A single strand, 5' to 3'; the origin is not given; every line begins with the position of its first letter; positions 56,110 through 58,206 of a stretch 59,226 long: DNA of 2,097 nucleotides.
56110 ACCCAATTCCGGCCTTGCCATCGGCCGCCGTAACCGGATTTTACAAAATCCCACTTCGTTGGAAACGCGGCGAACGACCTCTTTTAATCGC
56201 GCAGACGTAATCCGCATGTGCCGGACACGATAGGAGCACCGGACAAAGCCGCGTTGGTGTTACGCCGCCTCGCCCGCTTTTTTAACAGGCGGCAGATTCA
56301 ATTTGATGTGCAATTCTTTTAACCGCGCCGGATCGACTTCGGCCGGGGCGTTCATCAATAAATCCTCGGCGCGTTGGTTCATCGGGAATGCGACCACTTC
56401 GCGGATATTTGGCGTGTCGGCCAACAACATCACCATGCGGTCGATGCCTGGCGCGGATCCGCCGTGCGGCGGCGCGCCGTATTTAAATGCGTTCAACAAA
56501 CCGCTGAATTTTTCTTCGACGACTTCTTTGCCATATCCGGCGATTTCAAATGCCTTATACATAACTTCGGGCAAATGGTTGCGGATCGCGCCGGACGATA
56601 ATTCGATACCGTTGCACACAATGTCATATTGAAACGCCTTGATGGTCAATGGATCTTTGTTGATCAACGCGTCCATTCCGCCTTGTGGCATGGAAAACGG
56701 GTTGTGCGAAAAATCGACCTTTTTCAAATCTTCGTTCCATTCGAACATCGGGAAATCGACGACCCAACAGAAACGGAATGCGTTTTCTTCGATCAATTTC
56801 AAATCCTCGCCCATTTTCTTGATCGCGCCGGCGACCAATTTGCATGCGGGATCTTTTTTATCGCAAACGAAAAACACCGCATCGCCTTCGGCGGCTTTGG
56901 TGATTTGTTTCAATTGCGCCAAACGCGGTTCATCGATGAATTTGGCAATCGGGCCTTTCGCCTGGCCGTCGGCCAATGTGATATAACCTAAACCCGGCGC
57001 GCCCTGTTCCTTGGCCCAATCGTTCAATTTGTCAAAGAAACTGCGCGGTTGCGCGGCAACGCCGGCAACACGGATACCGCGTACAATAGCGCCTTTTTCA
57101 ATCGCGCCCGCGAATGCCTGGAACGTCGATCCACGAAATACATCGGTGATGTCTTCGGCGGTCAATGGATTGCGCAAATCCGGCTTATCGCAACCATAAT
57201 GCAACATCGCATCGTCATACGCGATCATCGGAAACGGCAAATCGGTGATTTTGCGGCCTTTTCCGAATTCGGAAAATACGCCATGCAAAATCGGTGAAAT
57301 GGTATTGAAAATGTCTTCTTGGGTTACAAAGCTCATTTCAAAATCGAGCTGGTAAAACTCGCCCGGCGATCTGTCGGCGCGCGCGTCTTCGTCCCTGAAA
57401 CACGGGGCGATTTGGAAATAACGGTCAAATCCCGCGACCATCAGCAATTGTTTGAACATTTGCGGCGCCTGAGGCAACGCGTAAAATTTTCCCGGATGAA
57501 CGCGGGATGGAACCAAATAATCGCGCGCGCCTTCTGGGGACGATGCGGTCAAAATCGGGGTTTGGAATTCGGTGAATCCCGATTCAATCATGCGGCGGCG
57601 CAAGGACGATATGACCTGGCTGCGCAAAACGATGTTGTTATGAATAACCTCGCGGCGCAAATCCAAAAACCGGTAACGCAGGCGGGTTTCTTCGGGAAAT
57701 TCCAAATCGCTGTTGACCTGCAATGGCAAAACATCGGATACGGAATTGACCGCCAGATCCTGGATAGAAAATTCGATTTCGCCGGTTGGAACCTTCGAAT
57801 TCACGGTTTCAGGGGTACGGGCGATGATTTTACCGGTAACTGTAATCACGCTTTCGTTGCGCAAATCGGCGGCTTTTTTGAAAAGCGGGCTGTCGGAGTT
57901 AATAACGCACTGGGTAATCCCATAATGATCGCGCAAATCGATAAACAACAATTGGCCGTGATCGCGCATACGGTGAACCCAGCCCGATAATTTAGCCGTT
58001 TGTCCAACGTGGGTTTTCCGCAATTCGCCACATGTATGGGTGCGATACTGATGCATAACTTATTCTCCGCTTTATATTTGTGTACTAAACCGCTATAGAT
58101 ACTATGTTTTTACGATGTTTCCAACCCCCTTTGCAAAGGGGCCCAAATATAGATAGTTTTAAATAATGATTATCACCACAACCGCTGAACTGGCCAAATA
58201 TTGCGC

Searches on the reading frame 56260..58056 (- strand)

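Call 35: search_protein_families(library=pfam, proteins=[window:56260-58056:-], max_evalue=0.01)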
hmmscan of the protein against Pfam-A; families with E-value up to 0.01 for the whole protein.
window:56260-58056:- (598 aa): 3 families
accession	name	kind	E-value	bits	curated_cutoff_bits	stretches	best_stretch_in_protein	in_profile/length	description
PF00152.25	tRNA-synt_2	-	1.5e-108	362.9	25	1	122-561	2-308/308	tRNA synthetases class II (D, K and N)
PF02938.19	GAD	-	2.6e-19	69.7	23.4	1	315-407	1-94/95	GAD domain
PF01336.31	tRNA_anti-codon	-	1.1e-15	57.8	27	1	22-101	2-72/75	OB-fold nucleic acid binding domain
